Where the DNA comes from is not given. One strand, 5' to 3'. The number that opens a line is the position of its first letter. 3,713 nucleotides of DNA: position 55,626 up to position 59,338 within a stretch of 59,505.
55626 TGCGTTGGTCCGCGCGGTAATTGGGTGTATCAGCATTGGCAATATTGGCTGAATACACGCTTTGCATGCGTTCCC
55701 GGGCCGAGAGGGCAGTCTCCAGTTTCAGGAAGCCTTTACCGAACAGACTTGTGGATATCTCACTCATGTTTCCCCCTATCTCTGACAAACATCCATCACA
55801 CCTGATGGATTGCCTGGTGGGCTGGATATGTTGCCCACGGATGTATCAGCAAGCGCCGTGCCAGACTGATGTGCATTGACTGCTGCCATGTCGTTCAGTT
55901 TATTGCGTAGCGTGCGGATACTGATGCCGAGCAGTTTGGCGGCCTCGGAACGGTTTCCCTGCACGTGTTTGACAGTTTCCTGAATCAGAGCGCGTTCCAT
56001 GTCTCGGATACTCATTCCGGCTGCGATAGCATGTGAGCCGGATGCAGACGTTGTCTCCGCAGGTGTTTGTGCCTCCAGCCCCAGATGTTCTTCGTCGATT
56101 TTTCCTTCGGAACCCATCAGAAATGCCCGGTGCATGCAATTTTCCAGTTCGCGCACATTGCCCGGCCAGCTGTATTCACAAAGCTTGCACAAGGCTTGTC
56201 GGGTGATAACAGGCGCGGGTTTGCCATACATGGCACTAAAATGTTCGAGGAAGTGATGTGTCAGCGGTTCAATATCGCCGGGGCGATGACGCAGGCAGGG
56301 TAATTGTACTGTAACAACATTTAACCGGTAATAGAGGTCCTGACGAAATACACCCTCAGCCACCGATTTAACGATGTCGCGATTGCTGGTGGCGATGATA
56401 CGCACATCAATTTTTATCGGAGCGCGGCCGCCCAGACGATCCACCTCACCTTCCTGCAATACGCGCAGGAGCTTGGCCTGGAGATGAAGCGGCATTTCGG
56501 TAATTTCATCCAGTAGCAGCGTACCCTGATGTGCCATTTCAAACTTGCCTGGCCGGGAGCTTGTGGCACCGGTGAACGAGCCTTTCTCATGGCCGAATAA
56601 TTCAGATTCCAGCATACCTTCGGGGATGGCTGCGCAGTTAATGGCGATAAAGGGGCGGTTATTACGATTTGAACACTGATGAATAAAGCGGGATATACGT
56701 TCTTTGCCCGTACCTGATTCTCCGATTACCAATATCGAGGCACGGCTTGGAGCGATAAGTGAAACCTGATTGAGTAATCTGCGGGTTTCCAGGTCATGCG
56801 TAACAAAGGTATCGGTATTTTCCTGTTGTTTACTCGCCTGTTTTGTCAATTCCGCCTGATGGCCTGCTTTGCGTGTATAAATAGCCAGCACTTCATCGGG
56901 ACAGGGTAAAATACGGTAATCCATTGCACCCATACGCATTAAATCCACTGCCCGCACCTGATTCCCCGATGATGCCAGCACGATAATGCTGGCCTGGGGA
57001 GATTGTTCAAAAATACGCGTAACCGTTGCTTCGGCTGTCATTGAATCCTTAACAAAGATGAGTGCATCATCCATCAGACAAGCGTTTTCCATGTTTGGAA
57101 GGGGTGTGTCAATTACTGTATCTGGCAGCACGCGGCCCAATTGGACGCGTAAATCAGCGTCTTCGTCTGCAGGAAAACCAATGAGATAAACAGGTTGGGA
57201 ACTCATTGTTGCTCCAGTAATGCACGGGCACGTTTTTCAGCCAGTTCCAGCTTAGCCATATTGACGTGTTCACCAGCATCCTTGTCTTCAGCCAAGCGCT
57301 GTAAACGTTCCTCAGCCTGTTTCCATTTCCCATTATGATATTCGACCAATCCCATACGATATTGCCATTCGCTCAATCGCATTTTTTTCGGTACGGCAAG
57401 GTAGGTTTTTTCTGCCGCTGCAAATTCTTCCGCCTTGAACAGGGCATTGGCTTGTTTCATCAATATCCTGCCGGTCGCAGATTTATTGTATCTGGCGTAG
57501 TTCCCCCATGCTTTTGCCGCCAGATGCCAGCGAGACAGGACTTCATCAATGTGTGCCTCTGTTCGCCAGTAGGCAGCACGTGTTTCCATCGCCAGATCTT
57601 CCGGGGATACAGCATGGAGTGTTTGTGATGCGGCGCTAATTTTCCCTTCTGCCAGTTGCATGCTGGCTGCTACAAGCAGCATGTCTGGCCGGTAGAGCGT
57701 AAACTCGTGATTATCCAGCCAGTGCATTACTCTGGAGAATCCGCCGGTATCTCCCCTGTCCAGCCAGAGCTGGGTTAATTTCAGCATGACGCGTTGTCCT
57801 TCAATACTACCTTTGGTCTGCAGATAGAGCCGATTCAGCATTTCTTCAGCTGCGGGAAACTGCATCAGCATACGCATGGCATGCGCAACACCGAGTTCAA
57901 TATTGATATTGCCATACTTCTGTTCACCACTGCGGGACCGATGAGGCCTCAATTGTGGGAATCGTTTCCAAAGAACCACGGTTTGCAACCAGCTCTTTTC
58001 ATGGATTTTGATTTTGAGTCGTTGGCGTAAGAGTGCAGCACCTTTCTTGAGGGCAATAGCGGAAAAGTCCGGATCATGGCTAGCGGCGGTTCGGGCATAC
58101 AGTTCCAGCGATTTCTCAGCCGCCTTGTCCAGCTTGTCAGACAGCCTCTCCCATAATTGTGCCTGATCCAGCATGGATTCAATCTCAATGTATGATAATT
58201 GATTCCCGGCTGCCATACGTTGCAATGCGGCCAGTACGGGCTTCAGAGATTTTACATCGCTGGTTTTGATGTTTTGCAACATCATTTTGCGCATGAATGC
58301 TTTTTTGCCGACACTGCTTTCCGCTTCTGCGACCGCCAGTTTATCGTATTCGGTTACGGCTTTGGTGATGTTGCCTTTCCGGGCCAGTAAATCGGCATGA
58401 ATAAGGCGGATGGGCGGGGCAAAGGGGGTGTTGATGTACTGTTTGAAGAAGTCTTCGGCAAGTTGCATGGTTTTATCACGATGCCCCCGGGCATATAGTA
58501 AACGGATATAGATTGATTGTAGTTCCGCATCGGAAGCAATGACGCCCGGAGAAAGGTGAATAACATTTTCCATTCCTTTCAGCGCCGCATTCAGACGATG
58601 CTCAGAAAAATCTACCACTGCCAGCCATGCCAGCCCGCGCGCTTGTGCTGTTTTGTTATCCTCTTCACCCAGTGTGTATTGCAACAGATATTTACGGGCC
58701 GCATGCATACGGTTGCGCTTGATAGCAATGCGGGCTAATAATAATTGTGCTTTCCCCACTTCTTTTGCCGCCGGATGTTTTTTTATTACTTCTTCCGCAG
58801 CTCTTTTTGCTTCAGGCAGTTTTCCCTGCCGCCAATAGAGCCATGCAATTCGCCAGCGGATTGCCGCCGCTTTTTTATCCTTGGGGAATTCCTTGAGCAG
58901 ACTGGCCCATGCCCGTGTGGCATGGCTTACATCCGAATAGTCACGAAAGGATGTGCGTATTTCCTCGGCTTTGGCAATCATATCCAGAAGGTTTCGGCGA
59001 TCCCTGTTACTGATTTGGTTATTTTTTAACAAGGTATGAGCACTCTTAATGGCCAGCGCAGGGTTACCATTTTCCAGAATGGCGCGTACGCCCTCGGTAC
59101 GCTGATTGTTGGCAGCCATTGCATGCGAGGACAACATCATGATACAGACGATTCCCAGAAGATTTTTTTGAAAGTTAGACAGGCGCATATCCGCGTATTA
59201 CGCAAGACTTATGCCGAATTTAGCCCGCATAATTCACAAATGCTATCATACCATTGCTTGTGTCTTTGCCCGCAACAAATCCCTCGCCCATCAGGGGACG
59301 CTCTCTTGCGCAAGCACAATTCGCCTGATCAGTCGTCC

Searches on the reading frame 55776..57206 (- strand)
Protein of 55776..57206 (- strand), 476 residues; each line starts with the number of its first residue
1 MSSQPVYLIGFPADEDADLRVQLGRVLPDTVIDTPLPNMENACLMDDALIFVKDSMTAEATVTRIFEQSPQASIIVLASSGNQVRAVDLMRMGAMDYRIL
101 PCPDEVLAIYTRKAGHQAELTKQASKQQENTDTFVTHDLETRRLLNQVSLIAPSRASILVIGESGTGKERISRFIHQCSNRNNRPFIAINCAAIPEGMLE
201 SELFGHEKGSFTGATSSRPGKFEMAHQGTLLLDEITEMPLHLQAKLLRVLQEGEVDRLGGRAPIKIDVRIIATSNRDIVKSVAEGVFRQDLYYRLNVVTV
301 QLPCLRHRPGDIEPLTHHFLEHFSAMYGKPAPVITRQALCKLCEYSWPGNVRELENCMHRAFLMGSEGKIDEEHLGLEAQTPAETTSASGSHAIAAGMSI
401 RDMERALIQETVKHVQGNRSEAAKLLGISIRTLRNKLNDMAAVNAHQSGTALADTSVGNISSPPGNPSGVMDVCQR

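Call 15: search_protein_families(library=pfam, proteins=[window:55776-57206:-])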
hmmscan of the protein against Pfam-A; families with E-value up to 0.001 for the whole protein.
window:55776-57206:- (476 aa): 7 families
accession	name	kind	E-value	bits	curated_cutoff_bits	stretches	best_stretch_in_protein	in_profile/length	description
PF00158.32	Sigma54_activat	-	2.6e-68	229.4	20.2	1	137-300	4-167/168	Sigma-54 interaction domain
PF25601.1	AAA_lid_14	-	4e-23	81.5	27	1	306-388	1-83/87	AAA+ ATPase lid domain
PF14532.12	Sigma54_activ_2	-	1.2e-19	71.3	25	1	143-305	9-138/138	Sigma-54 interaction domain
PF02954.25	HTH_8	-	3.7e-13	49.4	22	1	400-438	2-40/42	Bacterial regulatory protein, Fis family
PF07728.20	AAA_5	-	6.5e-09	36.4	22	1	158-277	2-124/139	AAA domain (dynein-related subfamily)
PF07724.20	AAA_2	-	3.9e-06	27.4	27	1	156-280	4-129/166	AAA domain (Cdc48 subfamily)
PF01078.27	Mg_chelatase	-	0.00011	22.2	20.3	0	213-255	93-135/207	Magnesium chelatase, subunit ChlI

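Call 44: search_protein_families(library=ncbifam, proteins=[window:55776-57206:-], max_evalue=0.01)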
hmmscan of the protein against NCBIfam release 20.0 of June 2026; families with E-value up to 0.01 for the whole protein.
window:55776-57206:- (476 aa): 36 families (the best 25 are shown)
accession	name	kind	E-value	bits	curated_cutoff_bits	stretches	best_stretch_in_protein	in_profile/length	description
NF050807.1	TransRegFlbDCaul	equivalog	2.8e-122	408.8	750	1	49-441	48-439/454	sigma-54-dependent transcriptional regulator FlbD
TIGR02915.1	PEP_resp_reg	equivalog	1.2e-110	370.4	502.6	1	60-437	62-439/445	PEP-CTERM-box response regulator transcription factor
NF008469.0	PRK11361.1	equivalog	2.3e-104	349.7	714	1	57-441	62-455/461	acetoacetate metabolism transcriptional regulator AtoC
TIGR01817.1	nifA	equivalog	6e-104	348.7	528.85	1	117-407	181-470/534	nif-specific transcriptional activator NifA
NF041552.1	TF_PrdR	equivalog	1.7e-100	337.1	795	1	128-439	263-575/577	sigma-54 dependent transcriptional regulator PrdR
TIGR01818.1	ntrC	equivalog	3.9e-99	332.5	558.6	1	59-439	58-462/463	nitrogen regulation protein NR(I)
NF003451.0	PRK05022.1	equivalog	6.2e-96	322.1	476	1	112-431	170-499/512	nitric oxide reductase transcriptional regulator NorR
NF038308.1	RNA_repair_RtcR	equivalog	5.4e-95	319.2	650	1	117-446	165-516/530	RNA repair transcriptional activator RtcR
NF007689.0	PRK10365.1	equivalog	5.2e-90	302.3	760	1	56-437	62-439/441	sigma-54-dependent response regulator transcription factor ZraR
TIGR02329.1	propionate_PrpR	equivalog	7.8e-89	298.7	499.2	1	88-438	184-525/526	propionate catabolism operon regulatory protein PrpR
NF041946.1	LuxO_transreg_Vib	equivalog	2.4e-88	297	800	1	56-438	53-458/463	quorum-sensing sigma-54 dependent transcriptional regulator LuxO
NF049963.1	RespRegFlgRCampy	domain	1.8e-85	287.4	750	1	72-438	70-425/429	fla regulon two-component system response regulator FlgR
NF041906.1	V4R_TF_MobR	exception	6.7e-85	285.6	999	1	140-438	240-542/544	phenol degradation transcriptional regulator MobR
NF008176.1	PRK10923.1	equivalog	1.8e-84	284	620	2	56-368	60-374/469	nitrogen regulation protein NR(I)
NF011953.0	PRK15424.1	equivalog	4.8e-83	279.6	703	1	116-439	203-533/538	propionate catabolism operon regulatory protein PrpR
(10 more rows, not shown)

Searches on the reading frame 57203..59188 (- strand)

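Call 15: search_protein_families(library=pfam, proteins=[window:57203-59188:-])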
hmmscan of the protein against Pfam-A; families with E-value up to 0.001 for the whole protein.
window:57203-59188:- (661 aa): 10 families
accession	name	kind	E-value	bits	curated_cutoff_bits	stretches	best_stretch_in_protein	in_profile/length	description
PF13432.12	TPR_16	-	1.9e-12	47.8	32.7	1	114-171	3-57/65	Tetratricopeptide repeat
PF14559.12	TPR_19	-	1.6e-10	41.6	25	0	119-183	2-62/68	Tetratricopeptide repeat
PF25058.1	ARM_TT21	-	6.4e-10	39.6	27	0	103-172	52-121/155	Tetratricopeptide repeat protein 21 ARM repeat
PF09976.15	TPR_21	-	7e-07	29.6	25.5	0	121-207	52-137/193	Tetratricopeptide repeat-like domain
PF13174.12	TPR_6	-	7.8e-07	29.8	26.3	0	112-139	4-31/33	Tetratricopeptide repeat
PF13525.12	YfiO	-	7.5e-06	26.3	25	0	85-160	19-94/203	Outer membrane lipoprotein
PF13428.12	TPR_14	-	3.2e-05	24.6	23.5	0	110-143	3-36/44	Tetratricopeptide repeat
PF07719.23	TPR_2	-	6.4e-05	23.2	27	0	112-139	5-32/34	Tetratricopeptide repeat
PF00515.34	TPR_1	-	0.00024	21.2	27.8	0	113-139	6-32/34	Tetratricopeptide repeat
PF13181.12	TPR_8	-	0.00079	19.9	25.7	0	110-136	3-29/34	Tetratricopeptide repeat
